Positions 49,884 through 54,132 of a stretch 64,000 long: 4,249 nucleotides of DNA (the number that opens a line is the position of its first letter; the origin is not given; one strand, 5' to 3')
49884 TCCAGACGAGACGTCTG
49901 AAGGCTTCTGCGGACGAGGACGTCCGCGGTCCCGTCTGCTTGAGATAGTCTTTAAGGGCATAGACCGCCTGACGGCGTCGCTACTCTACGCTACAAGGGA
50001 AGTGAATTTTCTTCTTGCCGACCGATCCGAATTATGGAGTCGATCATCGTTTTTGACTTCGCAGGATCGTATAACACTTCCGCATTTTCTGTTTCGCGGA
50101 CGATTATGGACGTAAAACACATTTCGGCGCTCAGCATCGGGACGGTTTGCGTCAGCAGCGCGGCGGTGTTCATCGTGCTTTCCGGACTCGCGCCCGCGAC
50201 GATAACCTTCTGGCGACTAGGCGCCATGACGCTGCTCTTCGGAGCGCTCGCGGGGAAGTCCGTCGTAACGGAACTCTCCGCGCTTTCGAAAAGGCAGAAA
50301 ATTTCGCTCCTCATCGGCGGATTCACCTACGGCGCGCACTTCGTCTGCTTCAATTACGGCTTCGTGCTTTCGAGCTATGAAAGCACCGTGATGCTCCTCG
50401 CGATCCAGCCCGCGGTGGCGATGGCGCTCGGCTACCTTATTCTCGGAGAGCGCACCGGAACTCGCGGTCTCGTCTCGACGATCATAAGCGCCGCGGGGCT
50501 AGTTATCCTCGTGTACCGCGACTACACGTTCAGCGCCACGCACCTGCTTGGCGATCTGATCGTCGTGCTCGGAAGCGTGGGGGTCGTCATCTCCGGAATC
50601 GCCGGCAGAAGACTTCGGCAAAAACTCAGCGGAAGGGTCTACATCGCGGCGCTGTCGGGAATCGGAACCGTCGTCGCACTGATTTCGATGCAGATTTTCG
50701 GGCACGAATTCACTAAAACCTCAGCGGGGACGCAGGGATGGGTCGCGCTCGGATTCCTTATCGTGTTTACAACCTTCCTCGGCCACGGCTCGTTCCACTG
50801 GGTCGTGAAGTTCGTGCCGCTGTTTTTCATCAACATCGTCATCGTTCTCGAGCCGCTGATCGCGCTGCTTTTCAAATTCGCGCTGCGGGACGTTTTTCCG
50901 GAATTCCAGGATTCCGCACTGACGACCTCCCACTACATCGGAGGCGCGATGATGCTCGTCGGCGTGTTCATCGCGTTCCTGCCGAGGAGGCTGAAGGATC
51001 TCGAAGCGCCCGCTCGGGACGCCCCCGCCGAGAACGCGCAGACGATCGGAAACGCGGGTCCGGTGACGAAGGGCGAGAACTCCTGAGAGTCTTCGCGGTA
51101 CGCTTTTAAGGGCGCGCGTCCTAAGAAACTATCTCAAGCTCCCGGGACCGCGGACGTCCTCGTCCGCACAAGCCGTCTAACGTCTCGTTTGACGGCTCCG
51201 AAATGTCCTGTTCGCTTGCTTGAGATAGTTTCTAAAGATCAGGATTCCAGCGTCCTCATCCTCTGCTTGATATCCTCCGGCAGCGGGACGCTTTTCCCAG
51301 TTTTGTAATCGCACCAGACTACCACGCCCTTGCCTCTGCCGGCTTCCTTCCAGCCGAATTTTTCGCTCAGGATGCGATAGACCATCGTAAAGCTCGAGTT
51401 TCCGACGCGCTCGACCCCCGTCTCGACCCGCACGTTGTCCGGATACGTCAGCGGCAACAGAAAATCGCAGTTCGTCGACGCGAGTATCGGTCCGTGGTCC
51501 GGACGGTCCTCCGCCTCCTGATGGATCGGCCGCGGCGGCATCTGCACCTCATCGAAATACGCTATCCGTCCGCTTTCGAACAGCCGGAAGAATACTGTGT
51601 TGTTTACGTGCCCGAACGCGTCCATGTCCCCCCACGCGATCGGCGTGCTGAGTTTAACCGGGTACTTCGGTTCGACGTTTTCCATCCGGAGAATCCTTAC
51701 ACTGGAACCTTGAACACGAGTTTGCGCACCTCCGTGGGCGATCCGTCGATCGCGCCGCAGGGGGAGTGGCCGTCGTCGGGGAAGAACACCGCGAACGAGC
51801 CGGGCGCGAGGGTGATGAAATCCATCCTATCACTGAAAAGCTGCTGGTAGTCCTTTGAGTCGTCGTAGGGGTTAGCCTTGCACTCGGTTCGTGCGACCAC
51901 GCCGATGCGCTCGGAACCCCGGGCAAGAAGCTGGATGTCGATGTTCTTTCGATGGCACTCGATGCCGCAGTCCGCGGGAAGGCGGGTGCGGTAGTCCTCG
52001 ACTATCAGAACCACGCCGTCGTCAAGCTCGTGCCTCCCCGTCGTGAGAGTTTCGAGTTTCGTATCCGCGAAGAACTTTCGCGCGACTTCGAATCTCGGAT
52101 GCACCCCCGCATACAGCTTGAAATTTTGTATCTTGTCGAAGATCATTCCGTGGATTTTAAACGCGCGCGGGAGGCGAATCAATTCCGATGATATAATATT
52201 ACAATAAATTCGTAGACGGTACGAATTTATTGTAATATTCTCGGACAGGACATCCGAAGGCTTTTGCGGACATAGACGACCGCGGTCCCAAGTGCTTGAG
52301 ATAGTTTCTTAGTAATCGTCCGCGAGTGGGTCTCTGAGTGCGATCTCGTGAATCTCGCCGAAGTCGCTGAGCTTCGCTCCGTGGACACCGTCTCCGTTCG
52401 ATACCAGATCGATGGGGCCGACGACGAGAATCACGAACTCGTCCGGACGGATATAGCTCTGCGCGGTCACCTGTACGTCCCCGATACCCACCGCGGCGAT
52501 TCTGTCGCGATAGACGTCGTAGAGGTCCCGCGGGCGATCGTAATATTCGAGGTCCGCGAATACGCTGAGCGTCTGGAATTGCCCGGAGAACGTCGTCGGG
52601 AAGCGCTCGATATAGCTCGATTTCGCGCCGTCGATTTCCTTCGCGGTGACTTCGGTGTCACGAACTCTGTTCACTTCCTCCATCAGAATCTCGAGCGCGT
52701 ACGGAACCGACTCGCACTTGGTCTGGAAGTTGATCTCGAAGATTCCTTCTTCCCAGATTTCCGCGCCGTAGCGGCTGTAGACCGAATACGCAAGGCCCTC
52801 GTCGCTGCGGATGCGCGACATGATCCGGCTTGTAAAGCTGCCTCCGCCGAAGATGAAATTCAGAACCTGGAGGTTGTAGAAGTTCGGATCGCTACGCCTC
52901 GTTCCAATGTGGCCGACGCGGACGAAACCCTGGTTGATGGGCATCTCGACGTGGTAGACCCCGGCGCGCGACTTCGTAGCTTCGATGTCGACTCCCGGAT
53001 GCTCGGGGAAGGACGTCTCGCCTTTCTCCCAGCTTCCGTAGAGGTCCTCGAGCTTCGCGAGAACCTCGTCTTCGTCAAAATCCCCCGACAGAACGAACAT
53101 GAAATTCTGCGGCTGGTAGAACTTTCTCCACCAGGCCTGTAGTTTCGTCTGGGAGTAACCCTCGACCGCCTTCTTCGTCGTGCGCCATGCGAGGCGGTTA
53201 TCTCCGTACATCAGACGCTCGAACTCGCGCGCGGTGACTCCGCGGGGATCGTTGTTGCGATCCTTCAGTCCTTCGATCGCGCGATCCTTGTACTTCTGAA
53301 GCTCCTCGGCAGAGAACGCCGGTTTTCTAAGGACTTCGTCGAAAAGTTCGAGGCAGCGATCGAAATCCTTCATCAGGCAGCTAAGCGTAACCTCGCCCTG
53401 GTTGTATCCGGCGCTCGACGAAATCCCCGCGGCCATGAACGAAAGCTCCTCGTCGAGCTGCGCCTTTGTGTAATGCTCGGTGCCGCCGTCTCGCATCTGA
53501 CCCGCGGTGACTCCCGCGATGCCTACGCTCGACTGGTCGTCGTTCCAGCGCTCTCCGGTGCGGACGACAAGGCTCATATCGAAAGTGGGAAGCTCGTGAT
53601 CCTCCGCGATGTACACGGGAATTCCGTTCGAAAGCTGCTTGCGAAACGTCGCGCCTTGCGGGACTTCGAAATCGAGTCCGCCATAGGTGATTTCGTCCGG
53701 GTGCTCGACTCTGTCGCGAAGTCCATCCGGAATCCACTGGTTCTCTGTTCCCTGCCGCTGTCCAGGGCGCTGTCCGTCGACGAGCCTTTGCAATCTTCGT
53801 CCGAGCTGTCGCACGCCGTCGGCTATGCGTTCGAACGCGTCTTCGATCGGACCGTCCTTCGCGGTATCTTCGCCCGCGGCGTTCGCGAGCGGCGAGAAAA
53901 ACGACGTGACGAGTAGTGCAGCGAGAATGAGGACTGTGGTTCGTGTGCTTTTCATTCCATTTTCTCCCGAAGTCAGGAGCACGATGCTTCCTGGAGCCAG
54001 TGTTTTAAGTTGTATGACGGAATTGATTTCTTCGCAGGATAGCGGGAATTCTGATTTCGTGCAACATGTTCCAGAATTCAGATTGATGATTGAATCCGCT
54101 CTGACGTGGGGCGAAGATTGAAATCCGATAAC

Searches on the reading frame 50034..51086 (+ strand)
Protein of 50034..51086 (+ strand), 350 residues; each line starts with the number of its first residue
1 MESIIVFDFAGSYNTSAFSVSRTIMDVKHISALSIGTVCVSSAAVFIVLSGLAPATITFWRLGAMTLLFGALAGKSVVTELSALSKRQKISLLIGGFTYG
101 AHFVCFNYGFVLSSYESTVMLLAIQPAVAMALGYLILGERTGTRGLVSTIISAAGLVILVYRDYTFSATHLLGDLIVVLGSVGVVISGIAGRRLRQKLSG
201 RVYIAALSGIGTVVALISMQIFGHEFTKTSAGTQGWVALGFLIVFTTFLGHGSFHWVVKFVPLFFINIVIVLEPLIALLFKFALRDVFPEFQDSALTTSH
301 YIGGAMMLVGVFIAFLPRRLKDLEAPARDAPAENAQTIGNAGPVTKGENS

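Call 12: search_protein_families(library=pfam, proteins=[window:50034-51086:+], max_evalue=0.001)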
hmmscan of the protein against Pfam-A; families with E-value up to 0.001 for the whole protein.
window:50034-51086:+ (350 aa): 1 family
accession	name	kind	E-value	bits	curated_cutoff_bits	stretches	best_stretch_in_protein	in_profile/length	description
PF00892.27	EamA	-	5.9e-18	65.9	28.2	2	36-160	15-134/135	EamA-like transporter family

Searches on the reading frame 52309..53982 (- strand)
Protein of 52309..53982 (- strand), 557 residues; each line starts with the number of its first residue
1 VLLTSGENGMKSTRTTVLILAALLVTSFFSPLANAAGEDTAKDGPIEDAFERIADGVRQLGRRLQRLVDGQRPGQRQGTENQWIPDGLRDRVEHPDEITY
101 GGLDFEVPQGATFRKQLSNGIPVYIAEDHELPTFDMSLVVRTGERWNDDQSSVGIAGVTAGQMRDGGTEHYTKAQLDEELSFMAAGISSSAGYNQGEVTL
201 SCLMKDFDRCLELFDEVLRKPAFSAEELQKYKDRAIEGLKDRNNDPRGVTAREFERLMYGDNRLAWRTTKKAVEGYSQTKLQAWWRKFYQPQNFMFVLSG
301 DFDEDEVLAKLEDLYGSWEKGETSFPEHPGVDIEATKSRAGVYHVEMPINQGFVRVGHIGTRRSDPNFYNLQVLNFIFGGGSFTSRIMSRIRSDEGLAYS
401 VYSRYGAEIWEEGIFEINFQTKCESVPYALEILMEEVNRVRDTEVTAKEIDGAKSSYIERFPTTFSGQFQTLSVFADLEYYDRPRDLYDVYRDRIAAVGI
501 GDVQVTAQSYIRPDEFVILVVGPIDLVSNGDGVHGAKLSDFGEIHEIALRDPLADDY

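Call 12: search_protein_families(library=pfam, proteins=[window:52309-53982:-], max_evalue=0.001)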
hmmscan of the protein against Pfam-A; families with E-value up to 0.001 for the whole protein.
window:52309-53982:- (557 aa): 2 families
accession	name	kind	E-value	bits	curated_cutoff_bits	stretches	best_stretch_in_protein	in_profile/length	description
PF05193.26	Peptidase_M16_C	-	3.6e-31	108.9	23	1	279-456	5-180/181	Peptidase M16 inactive domain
PF00675.25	Peptidase_M16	-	2e-08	34.7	22.3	1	127-264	6-141/149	Insulinase (Peptidase family M16)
